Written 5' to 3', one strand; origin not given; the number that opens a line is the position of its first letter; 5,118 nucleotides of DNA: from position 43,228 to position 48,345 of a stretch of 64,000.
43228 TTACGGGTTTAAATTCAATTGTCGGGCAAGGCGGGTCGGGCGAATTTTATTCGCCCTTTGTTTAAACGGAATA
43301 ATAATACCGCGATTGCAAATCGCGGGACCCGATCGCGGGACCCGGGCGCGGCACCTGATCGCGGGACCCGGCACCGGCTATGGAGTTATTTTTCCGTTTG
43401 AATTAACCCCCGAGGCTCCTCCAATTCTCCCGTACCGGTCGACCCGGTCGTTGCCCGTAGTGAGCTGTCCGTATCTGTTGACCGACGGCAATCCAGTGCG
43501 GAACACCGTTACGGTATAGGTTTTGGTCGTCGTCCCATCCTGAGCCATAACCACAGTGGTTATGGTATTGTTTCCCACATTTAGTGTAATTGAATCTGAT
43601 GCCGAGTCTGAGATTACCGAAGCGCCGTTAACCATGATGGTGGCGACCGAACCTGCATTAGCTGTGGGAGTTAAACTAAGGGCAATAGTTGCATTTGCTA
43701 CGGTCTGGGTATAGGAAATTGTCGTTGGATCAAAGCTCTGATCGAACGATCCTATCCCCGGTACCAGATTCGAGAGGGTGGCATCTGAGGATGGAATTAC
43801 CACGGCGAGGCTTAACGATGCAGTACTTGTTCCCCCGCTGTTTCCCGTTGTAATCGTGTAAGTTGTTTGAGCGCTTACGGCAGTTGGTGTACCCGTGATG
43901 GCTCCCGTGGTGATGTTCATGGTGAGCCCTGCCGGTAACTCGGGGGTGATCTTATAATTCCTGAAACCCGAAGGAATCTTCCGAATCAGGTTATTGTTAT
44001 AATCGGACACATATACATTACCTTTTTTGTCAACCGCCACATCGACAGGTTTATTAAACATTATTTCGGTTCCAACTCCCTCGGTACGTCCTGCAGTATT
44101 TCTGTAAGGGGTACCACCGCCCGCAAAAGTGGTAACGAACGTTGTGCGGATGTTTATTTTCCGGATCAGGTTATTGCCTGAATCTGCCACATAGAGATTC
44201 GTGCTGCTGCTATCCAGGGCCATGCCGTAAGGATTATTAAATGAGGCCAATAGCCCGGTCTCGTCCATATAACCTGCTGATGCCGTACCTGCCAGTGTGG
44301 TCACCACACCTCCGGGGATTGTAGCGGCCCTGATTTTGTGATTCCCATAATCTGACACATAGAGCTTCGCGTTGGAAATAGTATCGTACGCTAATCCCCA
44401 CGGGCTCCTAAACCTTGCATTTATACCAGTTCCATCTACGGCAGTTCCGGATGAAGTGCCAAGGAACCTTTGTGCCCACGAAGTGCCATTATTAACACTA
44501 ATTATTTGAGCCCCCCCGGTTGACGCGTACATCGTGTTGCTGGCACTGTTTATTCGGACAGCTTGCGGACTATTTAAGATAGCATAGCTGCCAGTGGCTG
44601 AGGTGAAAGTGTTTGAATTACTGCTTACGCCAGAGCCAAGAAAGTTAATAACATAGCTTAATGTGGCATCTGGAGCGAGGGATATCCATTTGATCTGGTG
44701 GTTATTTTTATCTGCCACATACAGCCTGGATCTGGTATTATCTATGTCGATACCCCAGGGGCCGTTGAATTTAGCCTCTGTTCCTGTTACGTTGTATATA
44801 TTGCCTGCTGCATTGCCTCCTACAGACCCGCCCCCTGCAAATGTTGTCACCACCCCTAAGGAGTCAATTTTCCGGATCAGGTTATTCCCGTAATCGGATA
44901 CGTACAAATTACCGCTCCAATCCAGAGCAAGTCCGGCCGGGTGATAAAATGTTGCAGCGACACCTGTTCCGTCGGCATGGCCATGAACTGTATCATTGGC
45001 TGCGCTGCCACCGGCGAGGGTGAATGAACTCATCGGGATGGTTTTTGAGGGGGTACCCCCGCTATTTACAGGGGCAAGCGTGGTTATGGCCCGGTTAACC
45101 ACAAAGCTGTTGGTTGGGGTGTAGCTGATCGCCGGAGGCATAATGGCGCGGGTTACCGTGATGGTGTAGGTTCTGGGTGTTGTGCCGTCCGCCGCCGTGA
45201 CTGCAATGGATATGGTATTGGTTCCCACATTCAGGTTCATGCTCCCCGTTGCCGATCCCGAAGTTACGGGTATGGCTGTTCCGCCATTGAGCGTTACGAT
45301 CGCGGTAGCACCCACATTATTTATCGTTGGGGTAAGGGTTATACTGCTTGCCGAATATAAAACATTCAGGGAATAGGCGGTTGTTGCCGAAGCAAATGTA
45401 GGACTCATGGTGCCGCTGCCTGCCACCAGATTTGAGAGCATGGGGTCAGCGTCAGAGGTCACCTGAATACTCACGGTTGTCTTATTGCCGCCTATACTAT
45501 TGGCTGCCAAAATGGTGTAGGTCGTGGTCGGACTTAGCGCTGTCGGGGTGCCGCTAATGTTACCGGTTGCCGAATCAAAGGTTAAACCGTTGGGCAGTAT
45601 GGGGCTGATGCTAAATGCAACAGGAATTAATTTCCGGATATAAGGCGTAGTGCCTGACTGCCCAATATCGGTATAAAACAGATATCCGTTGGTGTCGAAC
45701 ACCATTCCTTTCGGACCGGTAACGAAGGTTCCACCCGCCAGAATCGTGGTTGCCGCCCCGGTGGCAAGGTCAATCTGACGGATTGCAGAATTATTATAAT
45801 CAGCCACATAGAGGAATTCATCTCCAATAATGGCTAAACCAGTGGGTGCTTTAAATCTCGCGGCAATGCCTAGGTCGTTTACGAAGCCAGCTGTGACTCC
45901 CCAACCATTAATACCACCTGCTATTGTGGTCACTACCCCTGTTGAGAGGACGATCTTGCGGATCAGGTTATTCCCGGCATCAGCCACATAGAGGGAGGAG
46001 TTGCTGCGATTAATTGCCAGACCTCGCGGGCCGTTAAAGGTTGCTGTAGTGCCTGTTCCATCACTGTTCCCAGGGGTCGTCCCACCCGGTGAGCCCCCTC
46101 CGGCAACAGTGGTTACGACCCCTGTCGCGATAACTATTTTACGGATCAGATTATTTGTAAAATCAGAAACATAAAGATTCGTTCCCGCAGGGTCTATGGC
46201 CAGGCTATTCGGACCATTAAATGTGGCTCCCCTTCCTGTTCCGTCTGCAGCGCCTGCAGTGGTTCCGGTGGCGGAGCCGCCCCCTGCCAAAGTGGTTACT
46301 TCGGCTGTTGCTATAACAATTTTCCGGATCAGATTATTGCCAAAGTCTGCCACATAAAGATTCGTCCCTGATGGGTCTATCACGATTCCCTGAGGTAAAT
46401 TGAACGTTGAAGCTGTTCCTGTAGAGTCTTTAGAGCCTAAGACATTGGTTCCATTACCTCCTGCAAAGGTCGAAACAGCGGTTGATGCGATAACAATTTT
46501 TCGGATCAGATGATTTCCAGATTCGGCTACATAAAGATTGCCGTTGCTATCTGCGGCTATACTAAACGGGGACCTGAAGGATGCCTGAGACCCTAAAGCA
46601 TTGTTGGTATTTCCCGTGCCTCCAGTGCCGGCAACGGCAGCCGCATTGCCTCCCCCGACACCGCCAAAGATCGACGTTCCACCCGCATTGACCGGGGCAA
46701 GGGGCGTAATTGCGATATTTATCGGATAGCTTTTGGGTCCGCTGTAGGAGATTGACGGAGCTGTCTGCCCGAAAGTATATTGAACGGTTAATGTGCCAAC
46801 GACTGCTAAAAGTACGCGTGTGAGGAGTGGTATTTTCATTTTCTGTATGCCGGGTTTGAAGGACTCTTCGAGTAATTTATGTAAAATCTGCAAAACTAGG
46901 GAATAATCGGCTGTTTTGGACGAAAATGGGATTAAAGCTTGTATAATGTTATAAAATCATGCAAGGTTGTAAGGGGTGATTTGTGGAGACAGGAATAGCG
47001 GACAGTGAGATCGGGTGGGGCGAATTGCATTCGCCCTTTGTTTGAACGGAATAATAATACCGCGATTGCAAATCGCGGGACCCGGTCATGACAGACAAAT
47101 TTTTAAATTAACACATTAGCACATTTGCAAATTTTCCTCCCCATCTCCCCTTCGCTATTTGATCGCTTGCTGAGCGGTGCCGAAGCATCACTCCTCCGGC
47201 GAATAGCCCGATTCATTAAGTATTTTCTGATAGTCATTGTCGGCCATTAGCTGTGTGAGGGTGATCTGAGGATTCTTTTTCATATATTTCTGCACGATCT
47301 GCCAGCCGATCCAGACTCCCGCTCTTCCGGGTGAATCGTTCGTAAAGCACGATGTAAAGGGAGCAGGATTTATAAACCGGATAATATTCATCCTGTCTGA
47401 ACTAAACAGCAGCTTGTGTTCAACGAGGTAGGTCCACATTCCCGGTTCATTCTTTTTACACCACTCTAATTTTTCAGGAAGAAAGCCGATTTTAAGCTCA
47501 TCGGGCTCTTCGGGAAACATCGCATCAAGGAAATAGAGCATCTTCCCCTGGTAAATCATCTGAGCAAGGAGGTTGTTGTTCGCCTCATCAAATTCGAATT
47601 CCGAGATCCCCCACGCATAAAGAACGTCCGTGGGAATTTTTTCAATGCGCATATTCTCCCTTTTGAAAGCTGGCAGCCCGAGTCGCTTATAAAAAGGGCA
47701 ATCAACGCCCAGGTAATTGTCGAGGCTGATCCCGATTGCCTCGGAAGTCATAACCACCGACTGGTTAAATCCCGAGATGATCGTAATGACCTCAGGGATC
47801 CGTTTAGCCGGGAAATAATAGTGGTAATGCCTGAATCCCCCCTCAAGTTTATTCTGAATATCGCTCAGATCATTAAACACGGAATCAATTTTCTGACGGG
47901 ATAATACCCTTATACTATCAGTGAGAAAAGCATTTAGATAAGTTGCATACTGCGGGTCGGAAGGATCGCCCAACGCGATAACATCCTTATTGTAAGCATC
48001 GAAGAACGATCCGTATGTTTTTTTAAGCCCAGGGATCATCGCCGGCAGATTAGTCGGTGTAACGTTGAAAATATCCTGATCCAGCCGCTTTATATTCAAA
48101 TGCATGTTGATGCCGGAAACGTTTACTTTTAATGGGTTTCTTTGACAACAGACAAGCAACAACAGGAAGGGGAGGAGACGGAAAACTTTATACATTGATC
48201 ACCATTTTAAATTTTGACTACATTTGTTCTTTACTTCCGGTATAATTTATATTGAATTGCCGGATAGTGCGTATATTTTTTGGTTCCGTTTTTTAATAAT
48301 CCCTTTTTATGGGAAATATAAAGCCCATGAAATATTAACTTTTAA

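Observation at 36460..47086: Repeat-delimited cassette array: Rpn nuclease, two giant NHL-propeller surface proteins and a membrane AraC regulator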

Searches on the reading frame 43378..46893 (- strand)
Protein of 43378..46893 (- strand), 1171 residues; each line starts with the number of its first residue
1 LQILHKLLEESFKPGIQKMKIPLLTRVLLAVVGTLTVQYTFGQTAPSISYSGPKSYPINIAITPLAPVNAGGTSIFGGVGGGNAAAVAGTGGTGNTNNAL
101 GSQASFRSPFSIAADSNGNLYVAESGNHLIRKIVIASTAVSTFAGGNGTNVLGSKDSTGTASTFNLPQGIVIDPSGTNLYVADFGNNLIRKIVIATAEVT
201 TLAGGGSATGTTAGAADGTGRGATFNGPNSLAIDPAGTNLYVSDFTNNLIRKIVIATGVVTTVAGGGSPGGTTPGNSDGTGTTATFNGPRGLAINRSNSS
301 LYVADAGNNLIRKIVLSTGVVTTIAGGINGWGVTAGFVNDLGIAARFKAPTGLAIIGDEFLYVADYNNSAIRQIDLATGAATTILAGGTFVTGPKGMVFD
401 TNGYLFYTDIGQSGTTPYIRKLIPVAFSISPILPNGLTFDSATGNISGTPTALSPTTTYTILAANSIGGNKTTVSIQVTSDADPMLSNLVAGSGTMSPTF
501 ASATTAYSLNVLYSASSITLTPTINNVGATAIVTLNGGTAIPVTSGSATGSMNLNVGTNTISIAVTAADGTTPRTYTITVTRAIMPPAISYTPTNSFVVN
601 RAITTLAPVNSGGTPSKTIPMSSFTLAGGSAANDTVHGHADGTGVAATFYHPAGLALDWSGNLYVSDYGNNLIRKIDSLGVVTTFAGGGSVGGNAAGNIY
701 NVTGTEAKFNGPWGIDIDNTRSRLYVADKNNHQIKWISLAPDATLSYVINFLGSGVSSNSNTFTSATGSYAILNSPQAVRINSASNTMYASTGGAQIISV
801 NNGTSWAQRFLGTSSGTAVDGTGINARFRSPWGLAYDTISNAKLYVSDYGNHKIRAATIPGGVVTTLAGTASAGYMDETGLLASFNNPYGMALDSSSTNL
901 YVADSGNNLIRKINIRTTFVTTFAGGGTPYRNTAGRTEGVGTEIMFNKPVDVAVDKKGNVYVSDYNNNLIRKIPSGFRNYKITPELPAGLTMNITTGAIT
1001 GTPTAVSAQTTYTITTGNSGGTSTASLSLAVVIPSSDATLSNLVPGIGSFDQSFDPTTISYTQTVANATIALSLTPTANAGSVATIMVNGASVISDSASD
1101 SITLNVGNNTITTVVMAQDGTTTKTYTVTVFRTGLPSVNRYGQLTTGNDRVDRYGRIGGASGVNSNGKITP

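Call 10: search_protein_families(library=pfam, proteins=[window:43378-46893:-], max_evalue=0.01)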
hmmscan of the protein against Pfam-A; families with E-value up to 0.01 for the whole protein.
window:43378-46893:- (1171 aa): 11 families
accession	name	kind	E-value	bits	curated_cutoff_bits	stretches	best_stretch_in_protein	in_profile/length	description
PF01436.27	NHL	-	1.1e-62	205.5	20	6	946-972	1-27/28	NHL repeat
PF12733.13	Cadherin-like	-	2.2e-30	105.4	24.2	2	1052-1132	8-88/89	Cadherin-like beta sandwich domain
PF25021.1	TEN_NHL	-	2.1e-23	83.3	27.1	1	642-730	134-221/357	Teneurin NHL domain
PF05345.18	He_PIG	-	2.1e-14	54.2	24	2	957-1031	15-95/96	Putative Ig domain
PF01731.26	Arylesterase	-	9.6e-10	39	21.3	0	155-187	44-76/86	Arylesterase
PF06739.17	SBBP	-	8.8e-05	22.8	20.5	0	109-123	15-29/38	Beta-propeller repeat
PF09136.16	Glucodextran_B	-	0.00053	20.3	27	1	515-582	16-81/83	Glucodextranase, domain B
PF19755.4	DUF6242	-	0.00096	19.5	29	0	1084-1130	69-118/217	Domain of unknown function (DUF6242)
PF24744.1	CARF-assoc_HTH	-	0.0023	18.3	27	0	172-188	33-49/55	CARF-associated HTH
PF00058.23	Ldl_recept_b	-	0.0041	18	21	0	649-659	32-42/42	Low-density lipoprotein receptor repeat class B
PF07494.17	Reg_prop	-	0.0071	16.9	20.4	0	110-123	8-21/24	Two component regulator propeller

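Call 13: search_protein_families(library=ncbifam, proteins=[window:43378-46839:-], max_evalue=0.01)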
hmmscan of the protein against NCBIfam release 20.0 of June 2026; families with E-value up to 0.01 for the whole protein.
window:43378-46839:- (1153 aa): 1 family
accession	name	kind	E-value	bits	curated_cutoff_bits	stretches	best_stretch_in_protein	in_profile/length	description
NF035926.1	scyF_NHL_VPEP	equivalog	8.5e-32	110.7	350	4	755-952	101-270/376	scytonemin biosynthesis PEP-CTERM protein ScyF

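Call 97: find_encoding_contigs(protein=window:43378-46839:-, flank=6000, max_places=10)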
Protein window:43378-46839:- (1153 aa): 8 contigs read that carry it; 4 places shown.
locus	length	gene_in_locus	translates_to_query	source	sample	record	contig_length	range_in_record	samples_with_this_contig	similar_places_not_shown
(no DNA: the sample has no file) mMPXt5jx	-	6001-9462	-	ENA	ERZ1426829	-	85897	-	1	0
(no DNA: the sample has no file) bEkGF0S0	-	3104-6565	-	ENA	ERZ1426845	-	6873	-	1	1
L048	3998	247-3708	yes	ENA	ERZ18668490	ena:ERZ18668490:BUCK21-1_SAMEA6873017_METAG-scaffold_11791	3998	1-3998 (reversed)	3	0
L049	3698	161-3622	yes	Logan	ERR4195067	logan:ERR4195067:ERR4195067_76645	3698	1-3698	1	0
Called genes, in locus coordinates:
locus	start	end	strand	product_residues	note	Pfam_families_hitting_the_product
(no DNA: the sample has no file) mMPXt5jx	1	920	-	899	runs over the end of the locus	PF22666:Glyco_hydro_2_N2, PF02837:Glyco_hydro_2_N, PF00703:Glyco_hydro_2, PF17786:Mannosidase_ig (faint), PF02836:Glyco_hydro_2_C, PF18368:Ig_GlcNase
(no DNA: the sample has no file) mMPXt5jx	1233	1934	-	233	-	PF00027:cNMP_binding, PF13545:HTH_Crp_2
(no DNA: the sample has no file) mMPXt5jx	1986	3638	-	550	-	PF00795:CN_hydrolase, PF02540:NAD_synthase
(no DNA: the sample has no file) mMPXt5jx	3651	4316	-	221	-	PF13568:OMP_b-brl_2 (weak)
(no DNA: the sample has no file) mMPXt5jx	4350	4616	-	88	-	-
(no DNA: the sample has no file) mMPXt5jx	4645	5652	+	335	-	PF25594:GldB_lipo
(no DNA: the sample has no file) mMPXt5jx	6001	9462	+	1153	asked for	PF25021:TEN_NHL (faint), PF01731:Arylesterase (faint), PF05345:He_PIG (weak), PF12733:Cadherin-like, PF01436:NHL (weak), PF05345:He_PIG, PF12733:Cadherin-like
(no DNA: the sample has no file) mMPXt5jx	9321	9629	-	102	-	-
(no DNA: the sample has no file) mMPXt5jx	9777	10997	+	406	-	PF00165:HTH_AraC (faint), PF12833:HTH_18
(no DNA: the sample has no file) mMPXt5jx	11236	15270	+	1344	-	PF06977:SdiA-regulated (faint), PF08450:SGL (faint), PF22807:TrAA12 (faint), PF25021:TEN_NHL (faint), PF01436:NHL (weak), PF05345:He_PIG, PF01436:NHL (weak), PF05345:He_PIG (weak), +3 more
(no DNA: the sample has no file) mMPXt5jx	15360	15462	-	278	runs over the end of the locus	PF12784:PDDEXK_2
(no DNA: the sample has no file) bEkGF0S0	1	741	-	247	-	?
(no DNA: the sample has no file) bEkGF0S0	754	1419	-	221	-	PF13568:OMP_b-brl_2 (weak)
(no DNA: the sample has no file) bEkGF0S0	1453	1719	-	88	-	-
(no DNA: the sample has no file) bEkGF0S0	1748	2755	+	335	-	PF25594:GldB_lipo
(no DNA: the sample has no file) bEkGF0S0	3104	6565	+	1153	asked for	PF25021:TEN_NHL (faint), PF01731:Arylesterase (faint), PF05345:He_PIG (weak), PF12733:Cadherin-like, PF01436:NHL (weak), PF05345:He_PIG, PF12733:Cadherin-like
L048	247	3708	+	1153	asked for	PF25021:TEN_NHL (faint), PF01731:Arylesterase (faint), PF05345:He_PIG (weak), PF12733:Cadherin-like, PF01436:NHL (weak), PF05345:He_PIG, PF12733:Cadherin-like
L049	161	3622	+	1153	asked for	PF25021:TEN_NHL (faint), PF01731:Arylesterase (faint), PF05345:He_PIG (weak), PF12733:Cadherin-like, PF01436:NHL (weak), PF05345:He_PIG, PF12733:Cadherin-like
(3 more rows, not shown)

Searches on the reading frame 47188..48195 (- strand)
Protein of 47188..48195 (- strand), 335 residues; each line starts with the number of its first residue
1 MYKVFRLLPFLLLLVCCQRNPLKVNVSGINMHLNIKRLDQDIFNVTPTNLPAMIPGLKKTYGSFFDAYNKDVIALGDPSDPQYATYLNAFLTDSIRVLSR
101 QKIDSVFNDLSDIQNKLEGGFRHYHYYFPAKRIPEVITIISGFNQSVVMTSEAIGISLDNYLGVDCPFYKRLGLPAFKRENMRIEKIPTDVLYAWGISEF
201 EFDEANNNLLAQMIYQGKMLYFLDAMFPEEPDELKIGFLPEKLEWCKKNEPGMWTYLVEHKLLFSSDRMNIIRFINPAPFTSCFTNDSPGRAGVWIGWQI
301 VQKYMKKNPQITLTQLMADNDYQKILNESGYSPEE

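Call 10: search_protein_families(library=pfam, proteins=[window:47188-48195:-], max_evalue=0.01)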
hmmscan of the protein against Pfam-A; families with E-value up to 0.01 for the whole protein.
window:47188-48195:- (335 aa): 2 families
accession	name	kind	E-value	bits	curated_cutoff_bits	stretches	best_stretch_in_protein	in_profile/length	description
PF25594.1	GldB_lipo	-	1.2e-107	360.6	27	1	20-333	2-309/309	Gliding motility protein GldB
PF03672.18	UPF0154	-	0.0056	17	27.1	0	292-316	11-35/60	Uncharacterised protein family (UPF0154)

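Call 84: find_encoding_contigs(protein=window:47188-48195:-, flank=8000, max_places=10)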
Protein window:47188-48195:- (335 aa): 10 contigs read that carry it; 5 places shown.
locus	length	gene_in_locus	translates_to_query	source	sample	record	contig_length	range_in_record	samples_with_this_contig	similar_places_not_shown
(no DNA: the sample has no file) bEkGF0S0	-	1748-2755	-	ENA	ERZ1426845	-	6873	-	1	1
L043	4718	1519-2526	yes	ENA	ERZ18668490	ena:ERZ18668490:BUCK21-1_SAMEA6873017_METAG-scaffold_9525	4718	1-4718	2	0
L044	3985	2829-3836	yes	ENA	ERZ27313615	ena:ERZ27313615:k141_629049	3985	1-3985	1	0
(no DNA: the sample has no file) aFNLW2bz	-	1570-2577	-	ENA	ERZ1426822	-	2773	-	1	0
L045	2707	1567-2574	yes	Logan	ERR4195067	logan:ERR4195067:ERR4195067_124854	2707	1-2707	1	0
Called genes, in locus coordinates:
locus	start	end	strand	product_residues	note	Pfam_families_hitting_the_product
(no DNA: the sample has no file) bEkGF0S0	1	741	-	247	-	?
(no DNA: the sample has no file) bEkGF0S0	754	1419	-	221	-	PF13568:OMP_b-brl_2 (weak)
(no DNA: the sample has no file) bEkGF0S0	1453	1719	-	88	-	-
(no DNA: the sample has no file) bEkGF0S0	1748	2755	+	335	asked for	PF25594:GldB_lipo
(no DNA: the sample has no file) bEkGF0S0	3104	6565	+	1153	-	PF25021:TEN_NHL (faint), PF01731:Arylesterase (faint), PF05345:He_PIG (weak), PF12733:Cadherin-like, PF01436:NHL (weak), PF05345:He_PIG, PF12733:Cadherin-like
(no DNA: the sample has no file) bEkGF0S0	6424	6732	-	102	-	-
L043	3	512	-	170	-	?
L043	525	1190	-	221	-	PF13568:OMP_b-brl_2 (weak)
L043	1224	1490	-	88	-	-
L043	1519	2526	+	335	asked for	PF25594:GldB_lipo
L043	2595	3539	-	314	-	PF12784:PDDEXK_2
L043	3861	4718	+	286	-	?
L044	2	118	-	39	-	?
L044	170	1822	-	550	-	PF00795:CN_hydrolase, PF02540:NAD_synthase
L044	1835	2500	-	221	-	PF13568:OMP_b-brl_2 (weak)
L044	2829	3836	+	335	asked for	PF25594:GldB_lipo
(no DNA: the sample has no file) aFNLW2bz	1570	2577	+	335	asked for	PF25594:GldB_lipo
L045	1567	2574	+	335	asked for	PF25594:GldB_lipo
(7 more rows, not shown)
